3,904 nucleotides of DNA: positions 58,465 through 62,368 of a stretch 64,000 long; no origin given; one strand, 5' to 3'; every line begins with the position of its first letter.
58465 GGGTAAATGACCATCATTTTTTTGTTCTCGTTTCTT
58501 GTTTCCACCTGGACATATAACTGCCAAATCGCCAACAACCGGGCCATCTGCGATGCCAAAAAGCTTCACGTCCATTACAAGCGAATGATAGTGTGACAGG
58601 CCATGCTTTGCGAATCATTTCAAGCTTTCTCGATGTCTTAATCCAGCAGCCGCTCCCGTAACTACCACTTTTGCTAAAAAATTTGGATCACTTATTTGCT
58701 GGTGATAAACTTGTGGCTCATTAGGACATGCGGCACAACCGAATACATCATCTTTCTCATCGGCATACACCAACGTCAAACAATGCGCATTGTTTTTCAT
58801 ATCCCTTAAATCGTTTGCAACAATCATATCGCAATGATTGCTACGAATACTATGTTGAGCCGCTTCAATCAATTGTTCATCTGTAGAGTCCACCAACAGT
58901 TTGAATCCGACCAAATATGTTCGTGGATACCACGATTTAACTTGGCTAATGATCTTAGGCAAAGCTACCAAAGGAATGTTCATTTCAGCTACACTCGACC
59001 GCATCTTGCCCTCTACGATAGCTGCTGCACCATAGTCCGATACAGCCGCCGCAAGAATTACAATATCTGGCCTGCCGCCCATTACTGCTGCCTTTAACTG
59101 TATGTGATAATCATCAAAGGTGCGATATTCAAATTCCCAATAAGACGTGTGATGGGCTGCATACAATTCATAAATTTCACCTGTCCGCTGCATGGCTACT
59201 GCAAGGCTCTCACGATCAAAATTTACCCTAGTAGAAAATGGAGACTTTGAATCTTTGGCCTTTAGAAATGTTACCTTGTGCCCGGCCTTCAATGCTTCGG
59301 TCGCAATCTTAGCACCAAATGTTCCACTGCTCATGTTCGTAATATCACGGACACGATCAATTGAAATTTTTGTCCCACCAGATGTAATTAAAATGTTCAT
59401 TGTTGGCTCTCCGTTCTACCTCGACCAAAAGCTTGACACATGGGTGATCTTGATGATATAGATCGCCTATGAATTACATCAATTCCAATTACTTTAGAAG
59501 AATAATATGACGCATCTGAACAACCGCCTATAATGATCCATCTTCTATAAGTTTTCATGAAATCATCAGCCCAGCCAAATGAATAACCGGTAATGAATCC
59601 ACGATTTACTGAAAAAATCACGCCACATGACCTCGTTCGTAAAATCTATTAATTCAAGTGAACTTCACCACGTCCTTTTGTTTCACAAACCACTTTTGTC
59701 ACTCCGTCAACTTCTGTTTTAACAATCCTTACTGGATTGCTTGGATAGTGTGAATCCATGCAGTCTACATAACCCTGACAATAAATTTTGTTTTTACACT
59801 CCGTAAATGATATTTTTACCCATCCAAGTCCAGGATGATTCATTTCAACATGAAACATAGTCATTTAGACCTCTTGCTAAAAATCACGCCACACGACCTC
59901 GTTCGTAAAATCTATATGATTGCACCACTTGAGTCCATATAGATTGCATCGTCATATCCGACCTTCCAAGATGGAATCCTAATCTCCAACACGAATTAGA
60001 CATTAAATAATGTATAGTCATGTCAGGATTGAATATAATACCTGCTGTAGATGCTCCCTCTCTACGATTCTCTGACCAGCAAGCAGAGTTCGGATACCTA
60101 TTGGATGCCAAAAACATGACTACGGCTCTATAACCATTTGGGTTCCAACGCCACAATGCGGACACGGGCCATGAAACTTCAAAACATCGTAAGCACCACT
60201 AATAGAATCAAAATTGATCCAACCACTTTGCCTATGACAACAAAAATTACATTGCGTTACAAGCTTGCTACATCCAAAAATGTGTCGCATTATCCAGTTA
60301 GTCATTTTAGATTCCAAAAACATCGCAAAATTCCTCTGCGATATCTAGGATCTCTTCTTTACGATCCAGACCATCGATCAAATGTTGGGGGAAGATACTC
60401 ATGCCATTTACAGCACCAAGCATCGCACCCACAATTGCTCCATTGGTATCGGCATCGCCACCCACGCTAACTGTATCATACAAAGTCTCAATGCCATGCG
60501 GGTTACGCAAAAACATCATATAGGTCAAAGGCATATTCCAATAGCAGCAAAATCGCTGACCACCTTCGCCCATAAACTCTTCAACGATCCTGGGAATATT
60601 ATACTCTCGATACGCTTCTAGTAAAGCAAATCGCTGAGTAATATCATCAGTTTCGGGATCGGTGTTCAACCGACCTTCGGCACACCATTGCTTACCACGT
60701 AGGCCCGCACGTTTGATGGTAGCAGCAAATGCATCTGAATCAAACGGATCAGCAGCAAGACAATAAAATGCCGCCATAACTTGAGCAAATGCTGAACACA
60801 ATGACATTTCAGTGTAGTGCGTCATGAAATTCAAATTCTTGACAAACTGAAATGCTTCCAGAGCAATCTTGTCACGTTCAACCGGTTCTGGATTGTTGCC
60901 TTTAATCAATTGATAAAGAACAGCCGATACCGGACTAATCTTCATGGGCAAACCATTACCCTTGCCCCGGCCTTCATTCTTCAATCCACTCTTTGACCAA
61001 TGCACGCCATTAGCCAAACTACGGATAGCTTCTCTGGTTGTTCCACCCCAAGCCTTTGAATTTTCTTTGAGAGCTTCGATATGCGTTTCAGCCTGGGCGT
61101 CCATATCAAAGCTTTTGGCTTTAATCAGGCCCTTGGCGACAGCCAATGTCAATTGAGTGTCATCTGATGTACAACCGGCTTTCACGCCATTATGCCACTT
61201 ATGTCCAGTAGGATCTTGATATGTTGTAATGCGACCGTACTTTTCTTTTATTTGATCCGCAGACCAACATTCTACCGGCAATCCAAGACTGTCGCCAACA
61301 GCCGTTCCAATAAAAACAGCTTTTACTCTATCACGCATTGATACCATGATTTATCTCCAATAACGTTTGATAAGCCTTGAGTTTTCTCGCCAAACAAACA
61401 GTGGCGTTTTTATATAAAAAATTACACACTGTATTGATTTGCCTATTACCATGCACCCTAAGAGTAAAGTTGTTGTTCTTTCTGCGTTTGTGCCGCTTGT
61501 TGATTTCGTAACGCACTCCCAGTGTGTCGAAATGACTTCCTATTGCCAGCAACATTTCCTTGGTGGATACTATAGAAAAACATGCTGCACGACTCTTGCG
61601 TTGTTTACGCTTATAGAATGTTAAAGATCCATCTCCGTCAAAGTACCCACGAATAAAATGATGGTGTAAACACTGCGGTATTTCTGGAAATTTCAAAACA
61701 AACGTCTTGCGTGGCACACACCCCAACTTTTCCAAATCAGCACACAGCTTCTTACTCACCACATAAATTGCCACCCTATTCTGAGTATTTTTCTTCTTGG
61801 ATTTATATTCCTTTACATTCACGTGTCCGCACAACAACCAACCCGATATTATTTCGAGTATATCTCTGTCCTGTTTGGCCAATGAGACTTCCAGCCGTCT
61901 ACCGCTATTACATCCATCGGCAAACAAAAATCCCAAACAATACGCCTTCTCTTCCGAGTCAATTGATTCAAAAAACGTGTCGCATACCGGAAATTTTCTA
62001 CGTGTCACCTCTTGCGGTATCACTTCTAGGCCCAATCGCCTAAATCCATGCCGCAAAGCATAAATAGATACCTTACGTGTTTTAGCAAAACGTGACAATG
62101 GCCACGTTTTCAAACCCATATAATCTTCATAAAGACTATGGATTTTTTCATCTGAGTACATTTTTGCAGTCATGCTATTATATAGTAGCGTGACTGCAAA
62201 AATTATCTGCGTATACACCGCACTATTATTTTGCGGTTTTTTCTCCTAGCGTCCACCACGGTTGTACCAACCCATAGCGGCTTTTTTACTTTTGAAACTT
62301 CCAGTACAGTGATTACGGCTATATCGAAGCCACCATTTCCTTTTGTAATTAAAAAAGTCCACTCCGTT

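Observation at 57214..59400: Split coenzyme-A genes: CoaB plus an HFCD (CoaC-like) flavoprotein fused to a degenerate M23 peptidase domain, with a duplicated Cys/Gly micro-ORF between them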

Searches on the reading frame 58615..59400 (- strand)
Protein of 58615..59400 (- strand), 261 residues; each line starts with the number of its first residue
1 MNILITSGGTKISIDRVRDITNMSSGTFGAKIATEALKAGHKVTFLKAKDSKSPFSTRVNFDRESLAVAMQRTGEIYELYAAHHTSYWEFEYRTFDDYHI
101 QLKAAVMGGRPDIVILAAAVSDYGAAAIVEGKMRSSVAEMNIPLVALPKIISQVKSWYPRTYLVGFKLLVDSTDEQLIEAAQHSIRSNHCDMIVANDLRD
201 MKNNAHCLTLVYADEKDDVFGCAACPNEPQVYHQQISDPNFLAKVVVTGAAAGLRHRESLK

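Call 3: search_protein_families(library=pfam, proteins=[window:58615-59400:-], max_evalue=0.01)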
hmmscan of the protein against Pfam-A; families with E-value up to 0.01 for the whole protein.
window:58615-59400:- (261 aa): 1 family
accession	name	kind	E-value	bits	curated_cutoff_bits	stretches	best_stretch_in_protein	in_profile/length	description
PF04127.22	DFP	-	8.5e-34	117.4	22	2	95-202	69-173/186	DNA/pantothenate metabolism flavoprotein C-terminal domain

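Call 26: search_protein_families(library=phrogs, proteins=[window:58615-59400:-], max_evalue=0.1)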
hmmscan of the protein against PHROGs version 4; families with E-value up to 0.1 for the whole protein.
window:58615-59400:- (261 aa): 1 family
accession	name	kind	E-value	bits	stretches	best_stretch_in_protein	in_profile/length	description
phrog_35624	-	unknown function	1.7e-06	28.9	1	94-205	62-174/210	-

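Call 27: search_protein_families(library=ncbifam, proteins=[window:58615-59400:-], max_evalue=0.01)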
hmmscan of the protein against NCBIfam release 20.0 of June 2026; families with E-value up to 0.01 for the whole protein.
window:58615-59400:- (261 aa): 4 families
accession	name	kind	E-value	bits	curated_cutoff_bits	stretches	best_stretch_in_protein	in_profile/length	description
NF005231.0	PRK06732.1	equivalog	3.3e-41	141.6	265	2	131-215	122-206/229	phosphopantothenate--cysteine ligase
TIGR02114.1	coaB_strep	equivalog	2.4e-37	128.9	217.2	1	1-214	1-205/228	phosphopantothenate--cysteine ligase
TIGR00521.1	coaBC_dfp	equivalog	3.7e-31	108.5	219.7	1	2-205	188-361/392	bifunctional phosphopantothenoylcysteine decarboxylase/phosphopantothenate--cysteine ligase CoaBC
NF007199.0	PRK09620.1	equivalog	1.4e-24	86.8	248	2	92-216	69-201/229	hypothetical protein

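Call 42: search_dna_similar(query=window:58615-59400:-, collection=phages, mode=protein, max_rows=30)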
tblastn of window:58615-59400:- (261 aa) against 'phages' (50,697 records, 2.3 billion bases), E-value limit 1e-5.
Records with a match: 20; places in all: 20; records where one place covers at least 80% of the query: 3.
Best place of each record, by identity: <60% 20.
By first word of the organism name: Bacteriophage 5; uncultured 4; Listeria 4; Methanothermobacter 2; Acinetobacter 2; Staphylococcus 2; Enterococcus 1.
By host as written in the record: - 13; Listeria monocytogenes 4; Staphylococcus aureus 2; Enterococcus faecalis 1.
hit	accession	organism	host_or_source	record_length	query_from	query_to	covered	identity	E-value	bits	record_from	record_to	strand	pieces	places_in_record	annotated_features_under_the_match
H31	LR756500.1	uncultured phage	metagenomic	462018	1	211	81%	32.3%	2e-17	87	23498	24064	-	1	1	record has no annotation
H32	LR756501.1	uncultured phage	metagenomic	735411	1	201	77%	33.2%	2e-18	90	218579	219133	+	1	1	record has no annotation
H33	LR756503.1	uncultured phage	metagenomic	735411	1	201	77%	33.2%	2e-18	90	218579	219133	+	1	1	record has no annotation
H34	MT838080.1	Bacteriophage sp.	human fecal samples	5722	3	199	75%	30.7%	2e-15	81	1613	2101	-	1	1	record has no annotation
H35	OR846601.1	Enterococcus phage Efs 1-1-1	Enterococcus faecalis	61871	1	206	79%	29.3%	8e-24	105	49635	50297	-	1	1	record has no annotation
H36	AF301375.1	Methanothermobacter phage psiM100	-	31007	1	198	76%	29.8%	8e-12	71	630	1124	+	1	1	mtw1216: MTW1216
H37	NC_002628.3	Methanothermobacter phage psiM100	-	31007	1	198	76%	29.8%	8e-12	71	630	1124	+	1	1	mtw1216: bifunctional phosphopantothenoylcysteine ...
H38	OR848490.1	Listeria phage LM 4-14-1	Listeria monocytogenes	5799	1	214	82%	27.3%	4e-14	77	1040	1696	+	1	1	record has no annotation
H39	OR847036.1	Listeria phage LM 4-11-1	Listeria monocytogenes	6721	1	214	82%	27.3%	4e-14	77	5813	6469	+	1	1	record has no annotation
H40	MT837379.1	Bacteriophage sp.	human fecal samples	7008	3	200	76%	28.7%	8e-8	59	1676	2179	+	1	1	record has no annotation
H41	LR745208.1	uncultured phage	metagenomic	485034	3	201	76%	28.4%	7e-10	65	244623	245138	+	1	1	record has no annotation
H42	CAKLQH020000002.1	Acinetobacter phage MD-2021a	not known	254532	3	198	75%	27.6%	2e-7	57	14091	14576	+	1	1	coaBC: bifunctional phosphopantothenoylcysteine ...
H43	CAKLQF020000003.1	Acinetobacter phage MD-2021a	not known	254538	3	198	75%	27.6%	2e-7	57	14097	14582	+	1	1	coaBC: bifunctional phosphopantothenoylcysteine ...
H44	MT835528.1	Bacteriophage sp.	human fecal samples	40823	3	198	75%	27.0%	4e-6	53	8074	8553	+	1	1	record has no annotation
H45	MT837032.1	Bacteriophage sp.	human fecal samples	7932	1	199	76%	26.6%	4e-11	69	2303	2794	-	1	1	record has no annotation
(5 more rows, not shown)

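Call 47: search_solved_structures(query=window:58615-59400:-, max_evalue=0.001, show_alignments=3)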
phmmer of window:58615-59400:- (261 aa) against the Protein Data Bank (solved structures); distinct sequences matched with E-value up to 0.001: 8.
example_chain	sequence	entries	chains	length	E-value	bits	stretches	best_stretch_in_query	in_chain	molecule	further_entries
2gk4_A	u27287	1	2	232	1.5e-23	86.7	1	1-211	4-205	conserved hypothetical protein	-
7edz_D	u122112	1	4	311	5.2e-15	58.7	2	82-202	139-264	Phosphopantothenate--cysteine ligase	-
1p9o_A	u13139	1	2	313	7.5e-15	58.2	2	84-202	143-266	Phosphopantothenoylcysteine synthetase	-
1u7u_A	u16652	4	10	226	4.7e-11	45.8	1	102-200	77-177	Coenzyme A biosynthesis bifunctional protein coaBC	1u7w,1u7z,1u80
5int_A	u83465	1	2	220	3.8e-10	42.8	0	110-200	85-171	Phosphopantothenate--cysteine ligase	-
6ai8_A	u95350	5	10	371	4.5e-08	36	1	3-61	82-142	Phosphopantothenate--cysteine ligase CAB2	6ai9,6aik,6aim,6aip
4qji_A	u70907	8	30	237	9.6e-06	28.4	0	3-47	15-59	Phosphopantothenate--cysteine ligase | Coenzyme A biosynthesis bifunctional protein CoaBC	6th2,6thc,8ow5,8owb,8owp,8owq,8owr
6tgv_A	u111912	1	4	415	1e-05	28.3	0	3-47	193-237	Coenzyme A biosynthesis bifunctional protein CoaBC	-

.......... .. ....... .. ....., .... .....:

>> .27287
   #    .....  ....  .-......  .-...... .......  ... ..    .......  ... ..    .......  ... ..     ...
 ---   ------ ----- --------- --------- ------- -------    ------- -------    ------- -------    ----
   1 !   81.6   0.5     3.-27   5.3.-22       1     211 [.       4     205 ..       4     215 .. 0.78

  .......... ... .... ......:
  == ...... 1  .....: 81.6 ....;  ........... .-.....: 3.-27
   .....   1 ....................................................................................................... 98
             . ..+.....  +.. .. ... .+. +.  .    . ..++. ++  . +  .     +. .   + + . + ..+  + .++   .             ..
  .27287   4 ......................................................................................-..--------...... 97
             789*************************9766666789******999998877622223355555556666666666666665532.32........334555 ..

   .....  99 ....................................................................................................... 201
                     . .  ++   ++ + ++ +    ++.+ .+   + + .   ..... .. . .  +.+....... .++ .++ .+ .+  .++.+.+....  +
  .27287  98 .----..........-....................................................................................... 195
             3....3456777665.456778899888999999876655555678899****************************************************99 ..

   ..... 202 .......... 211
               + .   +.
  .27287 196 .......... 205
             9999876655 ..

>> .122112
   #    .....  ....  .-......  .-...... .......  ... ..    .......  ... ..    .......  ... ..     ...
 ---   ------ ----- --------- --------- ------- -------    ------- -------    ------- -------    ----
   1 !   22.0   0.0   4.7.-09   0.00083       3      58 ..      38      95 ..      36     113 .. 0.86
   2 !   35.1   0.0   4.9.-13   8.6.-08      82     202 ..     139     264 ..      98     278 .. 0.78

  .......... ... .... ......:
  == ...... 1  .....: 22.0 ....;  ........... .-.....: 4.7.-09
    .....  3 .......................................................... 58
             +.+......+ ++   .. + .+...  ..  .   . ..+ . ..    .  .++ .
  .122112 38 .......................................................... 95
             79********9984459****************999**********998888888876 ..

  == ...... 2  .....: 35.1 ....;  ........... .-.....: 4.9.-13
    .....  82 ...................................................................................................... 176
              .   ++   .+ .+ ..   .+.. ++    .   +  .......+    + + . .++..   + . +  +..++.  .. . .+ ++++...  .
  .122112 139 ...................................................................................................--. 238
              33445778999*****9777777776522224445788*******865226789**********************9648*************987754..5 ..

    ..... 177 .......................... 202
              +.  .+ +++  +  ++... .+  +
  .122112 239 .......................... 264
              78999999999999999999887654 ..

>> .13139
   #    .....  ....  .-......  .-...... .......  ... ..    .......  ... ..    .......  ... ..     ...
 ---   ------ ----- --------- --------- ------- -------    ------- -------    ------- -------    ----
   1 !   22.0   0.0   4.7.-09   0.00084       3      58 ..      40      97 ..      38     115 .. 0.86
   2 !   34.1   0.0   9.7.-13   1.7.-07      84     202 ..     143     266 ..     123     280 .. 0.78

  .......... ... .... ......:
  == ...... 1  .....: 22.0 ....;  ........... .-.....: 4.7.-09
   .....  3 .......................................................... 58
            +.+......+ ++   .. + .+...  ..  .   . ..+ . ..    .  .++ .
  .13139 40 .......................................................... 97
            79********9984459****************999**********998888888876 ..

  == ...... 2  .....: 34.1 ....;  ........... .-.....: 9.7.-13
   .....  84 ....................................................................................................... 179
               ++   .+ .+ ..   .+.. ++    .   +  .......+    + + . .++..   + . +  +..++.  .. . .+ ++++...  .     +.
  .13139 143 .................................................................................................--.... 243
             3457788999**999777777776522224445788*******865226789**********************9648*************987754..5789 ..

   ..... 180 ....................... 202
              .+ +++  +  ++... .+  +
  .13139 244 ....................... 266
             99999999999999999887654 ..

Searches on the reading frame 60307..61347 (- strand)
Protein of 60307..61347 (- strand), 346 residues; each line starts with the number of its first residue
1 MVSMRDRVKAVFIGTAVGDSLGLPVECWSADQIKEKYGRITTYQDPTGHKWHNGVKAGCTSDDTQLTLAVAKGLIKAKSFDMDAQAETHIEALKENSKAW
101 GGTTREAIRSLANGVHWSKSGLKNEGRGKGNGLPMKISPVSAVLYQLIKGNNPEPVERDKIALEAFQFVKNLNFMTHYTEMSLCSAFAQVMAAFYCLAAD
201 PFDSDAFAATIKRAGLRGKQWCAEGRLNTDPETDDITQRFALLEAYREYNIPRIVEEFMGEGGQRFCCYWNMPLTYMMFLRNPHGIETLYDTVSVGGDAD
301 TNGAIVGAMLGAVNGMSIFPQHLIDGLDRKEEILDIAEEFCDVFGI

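Call 3: search_protein_families(library=pfam, proteins=[window:60307-61347:-], max_evalue=0.01)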
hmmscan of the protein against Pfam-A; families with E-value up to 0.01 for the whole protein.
window:60307-61347:- (346 aa): 1 family
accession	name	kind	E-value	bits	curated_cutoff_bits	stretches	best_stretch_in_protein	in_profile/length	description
PF03747.19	ADP_ribosyl_GH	-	1.8e-48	166.1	26.2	1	11-322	2-287/287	ADP-ribosylglycohydrolase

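Call 94: search_protein_families(library=ncbifam, proteins=[window:60307-61347:-], max_evalue=0.01)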
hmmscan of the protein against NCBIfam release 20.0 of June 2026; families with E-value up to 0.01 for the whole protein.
window:60307-61347:- (346 aa): 2 families
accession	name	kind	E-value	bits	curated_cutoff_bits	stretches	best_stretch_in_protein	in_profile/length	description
TIGR02662.1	dinitro_DRAG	equivalog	2.2e-26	92.7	337.05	2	4-141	1-131/287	ADP-ribosyl-[dinitrogen reductase] hydrolase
NF041672.1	ADPriboarghdlase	equivalog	2.9e-09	36.2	490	1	4-146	66-204/361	ADP-ribosylarginine hydrolase Tri1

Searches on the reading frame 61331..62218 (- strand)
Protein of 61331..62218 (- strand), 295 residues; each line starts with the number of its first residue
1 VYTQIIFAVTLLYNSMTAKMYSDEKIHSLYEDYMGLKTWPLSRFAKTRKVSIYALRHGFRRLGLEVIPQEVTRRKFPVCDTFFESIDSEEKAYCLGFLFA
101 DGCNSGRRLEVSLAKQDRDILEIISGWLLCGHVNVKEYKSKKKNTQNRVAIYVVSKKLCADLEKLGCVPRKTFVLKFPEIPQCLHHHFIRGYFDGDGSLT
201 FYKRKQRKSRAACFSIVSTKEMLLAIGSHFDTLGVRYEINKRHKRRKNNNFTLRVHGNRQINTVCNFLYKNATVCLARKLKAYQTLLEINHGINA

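Call 3: search_protein_families(library=pfam, proteins=[window:61331-62218:-], max_evalue=0.01)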
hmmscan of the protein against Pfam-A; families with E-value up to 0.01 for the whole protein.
window:61331-62218:- (295 aa): 2 families
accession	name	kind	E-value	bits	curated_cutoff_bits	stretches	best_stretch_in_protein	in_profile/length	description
PF14528.11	LAGLIDADG_3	-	2.3e-12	47.4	22.5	2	188-262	6-75/82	LAGLIDADG-like domain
PF00961.24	LAGLIDADG_1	-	3.6e-06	28.2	23.1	1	190-288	2-100/102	LAGLIDADG endonuclease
